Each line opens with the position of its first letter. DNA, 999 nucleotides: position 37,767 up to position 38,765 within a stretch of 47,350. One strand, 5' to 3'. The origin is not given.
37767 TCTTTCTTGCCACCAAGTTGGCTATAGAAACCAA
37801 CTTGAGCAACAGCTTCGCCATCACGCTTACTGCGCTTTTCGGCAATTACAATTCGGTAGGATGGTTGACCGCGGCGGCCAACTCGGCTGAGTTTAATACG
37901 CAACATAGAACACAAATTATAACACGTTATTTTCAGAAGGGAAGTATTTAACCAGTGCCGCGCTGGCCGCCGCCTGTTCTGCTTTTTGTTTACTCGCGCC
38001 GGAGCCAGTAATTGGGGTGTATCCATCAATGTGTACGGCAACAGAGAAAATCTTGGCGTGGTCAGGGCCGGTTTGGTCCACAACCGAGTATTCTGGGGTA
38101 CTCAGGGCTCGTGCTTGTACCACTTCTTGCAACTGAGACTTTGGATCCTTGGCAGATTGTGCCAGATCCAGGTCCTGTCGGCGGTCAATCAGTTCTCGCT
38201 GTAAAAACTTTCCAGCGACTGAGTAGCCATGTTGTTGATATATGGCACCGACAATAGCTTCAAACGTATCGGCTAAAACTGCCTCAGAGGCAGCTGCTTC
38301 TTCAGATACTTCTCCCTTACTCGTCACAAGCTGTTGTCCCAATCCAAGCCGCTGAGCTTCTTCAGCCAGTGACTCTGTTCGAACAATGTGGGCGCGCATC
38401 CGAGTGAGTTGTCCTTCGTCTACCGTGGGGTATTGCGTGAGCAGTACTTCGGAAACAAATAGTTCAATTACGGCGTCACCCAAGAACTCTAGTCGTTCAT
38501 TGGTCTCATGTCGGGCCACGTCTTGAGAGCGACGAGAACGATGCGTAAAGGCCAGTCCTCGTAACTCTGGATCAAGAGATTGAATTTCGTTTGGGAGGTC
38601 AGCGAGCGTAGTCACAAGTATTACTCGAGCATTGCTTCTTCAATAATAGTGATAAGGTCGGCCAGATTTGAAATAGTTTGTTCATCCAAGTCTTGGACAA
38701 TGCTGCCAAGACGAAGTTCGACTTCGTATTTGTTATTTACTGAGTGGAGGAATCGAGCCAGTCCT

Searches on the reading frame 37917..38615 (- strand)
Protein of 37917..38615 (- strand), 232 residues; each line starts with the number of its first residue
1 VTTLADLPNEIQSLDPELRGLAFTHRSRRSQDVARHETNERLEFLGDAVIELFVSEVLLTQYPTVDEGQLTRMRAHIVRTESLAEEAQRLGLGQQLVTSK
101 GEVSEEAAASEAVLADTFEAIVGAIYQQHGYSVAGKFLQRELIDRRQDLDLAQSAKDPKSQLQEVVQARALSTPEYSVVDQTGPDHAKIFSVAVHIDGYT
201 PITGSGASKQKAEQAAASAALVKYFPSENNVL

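Call 52: search_protein_families(library=pfam, proteins=[window:37917-38615:-])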
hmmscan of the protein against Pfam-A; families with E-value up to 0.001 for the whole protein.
window:37917-38615:- (232 aa): 5 families
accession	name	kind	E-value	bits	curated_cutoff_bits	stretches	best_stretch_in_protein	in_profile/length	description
PF14622.11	Ribonucleas_3_3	-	1.8e-33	115.9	35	1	15-144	1-126/128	Ribonuclease-III-like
PF00636.31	Ribonuclease_3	-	2.7e-24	86.3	27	1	40-130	1-102/102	Ribonuclease III domain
PF00035.32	dsrm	-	1.2e-16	61.5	23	1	158-221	1-63/66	Double-stranded RNA binding motif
PF22935.1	RM44_endonuclase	-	5.1e-09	36.7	27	1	29-125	49-139/139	Large ribosomal subunit protein mL44, endonuclease domain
PF14709.13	DND1_DSRM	-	1.3e-06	29.1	25.7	1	157-221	2-73/80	double strand RNA binding domain from DEAD END PROTEIN 1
